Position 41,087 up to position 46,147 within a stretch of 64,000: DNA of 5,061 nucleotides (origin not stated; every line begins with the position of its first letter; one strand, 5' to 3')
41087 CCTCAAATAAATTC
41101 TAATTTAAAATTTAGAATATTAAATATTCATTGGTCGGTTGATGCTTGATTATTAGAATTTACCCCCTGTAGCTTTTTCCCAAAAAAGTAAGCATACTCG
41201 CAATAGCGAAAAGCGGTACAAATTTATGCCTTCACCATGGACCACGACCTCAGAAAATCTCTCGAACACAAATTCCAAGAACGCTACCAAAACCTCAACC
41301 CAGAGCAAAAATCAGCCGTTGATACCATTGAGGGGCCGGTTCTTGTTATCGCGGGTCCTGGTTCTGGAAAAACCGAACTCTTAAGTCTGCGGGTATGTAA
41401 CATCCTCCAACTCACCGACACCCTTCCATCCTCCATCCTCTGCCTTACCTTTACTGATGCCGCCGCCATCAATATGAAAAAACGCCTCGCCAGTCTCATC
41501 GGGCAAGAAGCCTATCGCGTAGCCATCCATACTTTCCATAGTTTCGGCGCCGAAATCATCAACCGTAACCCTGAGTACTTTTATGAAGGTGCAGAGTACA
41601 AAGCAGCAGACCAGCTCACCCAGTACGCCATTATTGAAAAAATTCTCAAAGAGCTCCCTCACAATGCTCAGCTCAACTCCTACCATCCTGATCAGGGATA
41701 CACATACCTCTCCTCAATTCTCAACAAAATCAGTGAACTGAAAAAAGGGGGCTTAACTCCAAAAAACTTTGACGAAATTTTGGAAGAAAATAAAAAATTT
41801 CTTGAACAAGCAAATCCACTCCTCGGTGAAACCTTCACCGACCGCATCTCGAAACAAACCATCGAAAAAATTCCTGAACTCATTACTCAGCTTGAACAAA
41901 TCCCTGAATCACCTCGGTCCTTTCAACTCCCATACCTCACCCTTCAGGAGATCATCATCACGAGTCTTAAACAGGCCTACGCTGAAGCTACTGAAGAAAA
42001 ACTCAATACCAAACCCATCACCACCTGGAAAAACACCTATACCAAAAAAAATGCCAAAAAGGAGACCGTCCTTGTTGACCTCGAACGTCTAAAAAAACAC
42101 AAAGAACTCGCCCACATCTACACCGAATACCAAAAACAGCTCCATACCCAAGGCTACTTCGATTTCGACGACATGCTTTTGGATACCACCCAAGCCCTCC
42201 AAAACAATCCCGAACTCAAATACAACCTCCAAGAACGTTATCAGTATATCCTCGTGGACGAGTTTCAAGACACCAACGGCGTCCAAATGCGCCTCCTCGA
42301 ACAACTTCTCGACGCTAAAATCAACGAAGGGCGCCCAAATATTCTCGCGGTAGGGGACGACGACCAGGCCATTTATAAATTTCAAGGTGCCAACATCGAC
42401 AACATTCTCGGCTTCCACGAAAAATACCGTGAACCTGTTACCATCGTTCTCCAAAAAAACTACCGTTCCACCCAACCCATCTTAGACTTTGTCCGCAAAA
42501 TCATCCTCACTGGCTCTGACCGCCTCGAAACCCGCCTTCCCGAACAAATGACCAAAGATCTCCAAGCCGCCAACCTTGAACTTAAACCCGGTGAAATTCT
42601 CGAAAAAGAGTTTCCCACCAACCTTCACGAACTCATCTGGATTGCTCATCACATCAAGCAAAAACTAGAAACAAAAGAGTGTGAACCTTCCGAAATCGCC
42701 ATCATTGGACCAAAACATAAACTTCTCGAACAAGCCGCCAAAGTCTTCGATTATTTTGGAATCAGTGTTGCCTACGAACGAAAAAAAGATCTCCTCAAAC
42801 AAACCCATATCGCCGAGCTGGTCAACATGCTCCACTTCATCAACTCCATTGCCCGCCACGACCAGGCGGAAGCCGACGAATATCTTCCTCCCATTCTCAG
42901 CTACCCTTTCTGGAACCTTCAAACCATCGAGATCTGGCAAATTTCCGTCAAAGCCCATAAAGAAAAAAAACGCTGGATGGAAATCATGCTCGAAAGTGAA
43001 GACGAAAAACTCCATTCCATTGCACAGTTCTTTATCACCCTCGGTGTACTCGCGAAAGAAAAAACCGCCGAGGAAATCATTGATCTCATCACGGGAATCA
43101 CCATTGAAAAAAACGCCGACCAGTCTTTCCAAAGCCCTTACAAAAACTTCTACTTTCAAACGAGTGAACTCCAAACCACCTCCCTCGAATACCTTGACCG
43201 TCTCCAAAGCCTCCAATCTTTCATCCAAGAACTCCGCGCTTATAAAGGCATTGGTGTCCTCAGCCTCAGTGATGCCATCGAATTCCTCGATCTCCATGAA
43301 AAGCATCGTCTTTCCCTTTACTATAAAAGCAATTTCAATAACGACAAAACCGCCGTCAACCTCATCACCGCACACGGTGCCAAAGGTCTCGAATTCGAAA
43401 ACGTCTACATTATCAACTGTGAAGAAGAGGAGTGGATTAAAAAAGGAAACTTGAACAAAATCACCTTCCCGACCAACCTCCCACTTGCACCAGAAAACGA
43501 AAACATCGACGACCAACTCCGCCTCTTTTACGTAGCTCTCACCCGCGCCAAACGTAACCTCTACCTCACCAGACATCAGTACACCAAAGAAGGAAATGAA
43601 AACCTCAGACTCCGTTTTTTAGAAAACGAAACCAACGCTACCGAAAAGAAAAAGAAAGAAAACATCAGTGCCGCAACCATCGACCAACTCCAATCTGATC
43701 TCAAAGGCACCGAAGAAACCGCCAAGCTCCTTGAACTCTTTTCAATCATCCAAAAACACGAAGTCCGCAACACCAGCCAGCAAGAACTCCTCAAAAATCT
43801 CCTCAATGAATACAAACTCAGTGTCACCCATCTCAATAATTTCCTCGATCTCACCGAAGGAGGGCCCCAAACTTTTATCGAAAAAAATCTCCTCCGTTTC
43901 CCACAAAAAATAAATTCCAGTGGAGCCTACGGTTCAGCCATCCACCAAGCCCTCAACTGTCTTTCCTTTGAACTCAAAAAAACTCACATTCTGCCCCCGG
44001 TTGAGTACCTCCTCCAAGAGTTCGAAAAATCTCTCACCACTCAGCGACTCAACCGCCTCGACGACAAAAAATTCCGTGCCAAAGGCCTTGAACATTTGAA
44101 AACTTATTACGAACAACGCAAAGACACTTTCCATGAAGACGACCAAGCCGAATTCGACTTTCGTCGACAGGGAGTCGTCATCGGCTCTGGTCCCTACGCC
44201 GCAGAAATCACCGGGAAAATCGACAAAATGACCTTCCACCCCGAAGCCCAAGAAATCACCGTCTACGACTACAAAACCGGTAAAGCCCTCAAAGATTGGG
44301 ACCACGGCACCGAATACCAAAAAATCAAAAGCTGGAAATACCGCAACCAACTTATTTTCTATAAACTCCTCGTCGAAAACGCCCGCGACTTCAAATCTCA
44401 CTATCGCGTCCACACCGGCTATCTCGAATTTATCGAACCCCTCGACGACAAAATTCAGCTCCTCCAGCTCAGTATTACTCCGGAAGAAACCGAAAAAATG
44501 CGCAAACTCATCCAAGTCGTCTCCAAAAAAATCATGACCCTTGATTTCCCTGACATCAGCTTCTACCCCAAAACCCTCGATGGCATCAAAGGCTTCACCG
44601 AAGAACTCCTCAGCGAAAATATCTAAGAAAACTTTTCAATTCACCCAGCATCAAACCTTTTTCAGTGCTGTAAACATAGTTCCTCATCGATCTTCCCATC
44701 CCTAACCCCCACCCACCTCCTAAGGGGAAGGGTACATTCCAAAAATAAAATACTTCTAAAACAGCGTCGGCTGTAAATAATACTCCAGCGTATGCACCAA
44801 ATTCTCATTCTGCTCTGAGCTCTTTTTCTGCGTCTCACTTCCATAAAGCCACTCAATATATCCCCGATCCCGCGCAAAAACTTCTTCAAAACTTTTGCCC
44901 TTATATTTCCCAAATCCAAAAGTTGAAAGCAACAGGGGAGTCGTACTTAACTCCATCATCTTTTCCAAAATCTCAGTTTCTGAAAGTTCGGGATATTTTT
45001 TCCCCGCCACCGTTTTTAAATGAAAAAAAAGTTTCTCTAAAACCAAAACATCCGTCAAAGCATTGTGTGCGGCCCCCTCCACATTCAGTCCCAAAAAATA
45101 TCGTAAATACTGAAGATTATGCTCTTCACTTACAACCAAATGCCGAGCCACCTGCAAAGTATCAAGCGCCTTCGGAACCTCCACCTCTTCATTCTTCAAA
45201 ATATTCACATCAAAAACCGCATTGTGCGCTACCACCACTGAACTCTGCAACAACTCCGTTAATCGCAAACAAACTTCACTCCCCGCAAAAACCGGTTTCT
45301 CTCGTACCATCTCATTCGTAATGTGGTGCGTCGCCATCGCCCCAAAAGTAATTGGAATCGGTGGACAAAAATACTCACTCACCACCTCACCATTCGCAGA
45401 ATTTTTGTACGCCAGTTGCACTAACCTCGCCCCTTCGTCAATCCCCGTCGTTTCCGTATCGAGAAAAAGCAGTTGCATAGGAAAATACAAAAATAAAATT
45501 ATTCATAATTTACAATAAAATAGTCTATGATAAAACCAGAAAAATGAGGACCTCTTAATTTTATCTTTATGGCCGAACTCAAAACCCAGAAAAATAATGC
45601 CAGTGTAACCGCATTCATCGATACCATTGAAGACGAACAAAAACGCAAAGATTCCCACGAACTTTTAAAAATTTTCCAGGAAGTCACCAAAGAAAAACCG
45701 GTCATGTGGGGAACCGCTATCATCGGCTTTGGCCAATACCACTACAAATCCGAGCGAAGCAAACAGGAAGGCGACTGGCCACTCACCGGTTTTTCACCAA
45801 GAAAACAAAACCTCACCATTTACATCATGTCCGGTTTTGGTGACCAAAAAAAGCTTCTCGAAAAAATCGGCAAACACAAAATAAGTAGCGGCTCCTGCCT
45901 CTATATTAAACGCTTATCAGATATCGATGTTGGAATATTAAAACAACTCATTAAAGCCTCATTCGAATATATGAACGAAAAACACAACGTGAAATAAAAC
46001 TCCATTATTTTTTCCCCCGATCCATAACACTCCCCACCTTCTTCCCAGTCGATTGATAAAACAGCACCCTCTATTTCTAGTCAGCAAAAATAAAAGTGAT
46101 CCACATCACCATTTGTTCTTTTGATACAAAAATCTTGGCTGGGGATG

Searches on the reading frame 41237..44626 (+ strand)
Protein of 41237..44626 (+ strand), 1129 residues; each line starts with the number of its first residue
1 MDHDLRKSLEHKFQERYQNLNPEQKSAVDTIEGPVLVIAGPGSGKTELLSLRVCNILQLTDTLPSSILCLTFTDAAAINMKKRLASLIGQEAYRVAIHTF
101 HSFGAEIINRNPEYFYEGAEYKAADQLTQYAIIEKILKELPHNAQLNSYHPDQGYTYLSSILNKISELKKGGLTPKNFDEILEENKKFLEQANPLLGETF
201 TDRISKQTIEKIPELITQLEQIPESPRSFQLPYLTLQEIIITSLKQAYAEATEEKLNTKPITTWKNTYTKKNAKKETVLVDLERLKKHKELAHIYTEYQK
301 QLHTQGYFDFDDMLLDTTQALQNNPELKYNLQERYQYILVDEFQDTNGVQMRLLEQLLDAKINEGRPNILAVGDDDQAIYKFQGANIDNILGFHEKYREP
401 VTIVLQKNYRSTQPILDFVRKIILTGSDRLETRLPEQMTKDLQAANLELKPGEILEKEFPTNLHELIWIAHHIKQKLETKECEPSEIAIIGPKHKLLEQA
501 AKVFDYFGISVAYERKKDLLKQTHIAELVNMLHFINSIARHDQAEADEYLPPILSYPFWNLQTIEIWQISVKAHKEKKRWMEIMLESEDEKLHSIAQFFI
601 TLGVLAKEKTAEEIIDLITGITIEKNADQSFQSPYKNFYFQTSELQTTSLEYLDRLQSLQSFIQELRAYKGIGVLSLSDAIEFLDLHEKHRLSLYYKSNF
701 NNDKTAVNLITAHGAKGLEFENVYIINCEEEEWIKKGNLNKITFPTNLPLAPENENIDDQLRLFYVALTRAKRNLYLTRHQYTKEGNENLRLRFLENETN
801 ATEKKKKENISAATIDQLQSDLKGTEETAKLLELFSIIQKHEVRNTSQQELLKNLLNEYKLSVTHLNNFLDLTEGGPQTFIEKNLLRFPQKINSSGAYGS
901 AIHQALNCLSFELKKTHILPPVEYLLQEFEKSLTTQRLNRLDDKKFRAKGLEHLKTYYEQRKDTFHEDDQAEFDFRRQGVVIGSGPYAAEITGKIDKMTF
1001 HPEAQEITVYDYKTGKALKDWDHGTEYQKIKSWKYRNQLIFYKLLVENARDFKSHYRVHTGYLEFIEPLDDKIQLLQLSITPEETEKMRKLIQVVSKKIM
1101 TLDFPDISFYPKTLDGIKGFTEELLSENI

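Call 9: search_protein_families(library=pfam, proteins=[window:41237-44626:+], max_evalue=0.001)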
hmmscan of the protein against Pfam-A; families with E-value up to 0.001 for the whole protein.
window:41237-44626:+ (1129 aa): 8 families
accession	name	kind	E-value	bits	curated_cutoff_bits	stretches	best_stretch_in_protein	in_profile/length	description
PF00580.27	UvrD-helicase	-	4e-65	220.6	23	2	236-397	112-270/271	UvrD/REP helicase N-terminal domain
PF13361.12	UvrD_C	-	1.8e-28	100.4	25.6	1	403-781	1-349/350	UvrD-like helicase C-terminal domain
PF13245.12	AAA_19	-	4.2e-20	72.7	25.1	1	24-382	1-133/134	AAA domain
PF12705.13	PDDEXK_1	-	4.8e-11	43.5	22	1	883-1107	20-229/247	PD-(D/E)XK nuclease superfamily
PF13538.12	UvrD_C_2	-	8.3e-08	32.4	27.4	0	756-777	30-51/52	UvrD-like helicase C-terminal domain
PF00270.35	DEAD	-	0.00033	20.8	26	0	21-96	1-77/167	DEAD/DEAH box helicase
PF13087.12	AAA_12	-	0.00036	20.6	27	0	401-526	16-131/195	AAA domain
PF01443.25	Viral_helicase1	-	0.00074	19.8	21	0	698-776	166-225/228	Viral superfamily 1 RNA helicase core domain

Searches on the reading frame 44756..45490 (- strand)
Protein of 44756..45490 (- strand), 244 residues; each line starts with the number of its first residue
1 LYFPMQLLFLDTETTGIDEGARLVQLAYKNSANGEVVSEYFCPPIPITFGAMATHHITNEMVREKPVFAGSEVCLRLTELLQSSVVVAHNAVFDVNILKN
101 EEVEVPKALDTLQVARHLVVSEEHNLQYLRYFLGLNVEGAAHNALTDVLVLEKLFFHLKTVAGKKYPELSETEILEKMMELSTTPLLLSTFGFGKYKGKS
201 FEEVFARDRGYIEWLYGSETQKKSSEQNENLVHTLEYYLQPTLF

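Call 9: search_protein_families(library=pfam, proteins=[window:44756-45490:-], max_evalue=0.001)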
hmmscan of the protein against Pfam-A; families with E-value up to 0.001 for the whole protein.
window:44756-45490:- (244 aa): 3 families
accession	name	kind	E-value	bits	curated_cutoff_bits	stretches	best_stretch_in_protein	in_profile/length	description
PF00929.31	RNase_T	-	3.5e-15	57.4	24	1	9-155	2-164/164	Exonuclease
PF20600.3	ExoX-like_C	-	1.1e-10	41.2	26.5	1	191-216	1-26/30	Exodeoxyribonuclease X-like C-terminal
PF01612.26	DNA_pol_A_exo1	-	0.00012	22.4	23.6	1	76-129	67-123/173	3'-5' exonuclease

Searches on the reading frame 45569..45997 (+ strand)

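Call 9: search_protein_families(library=pfam, proteins=[window:45569-45997:+], max_evalue=0.001)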
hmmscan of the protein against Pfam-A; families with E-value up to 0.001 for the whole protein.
window:45569-45997:+ (142 aa): 1 family
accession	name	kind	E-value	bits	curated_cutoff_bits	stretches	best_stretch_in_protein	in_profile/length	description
PF08818.16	DUF1801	-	1.6e-10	41.7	27.2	1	26-130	2-83/85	Domain of unknown function (DU1801)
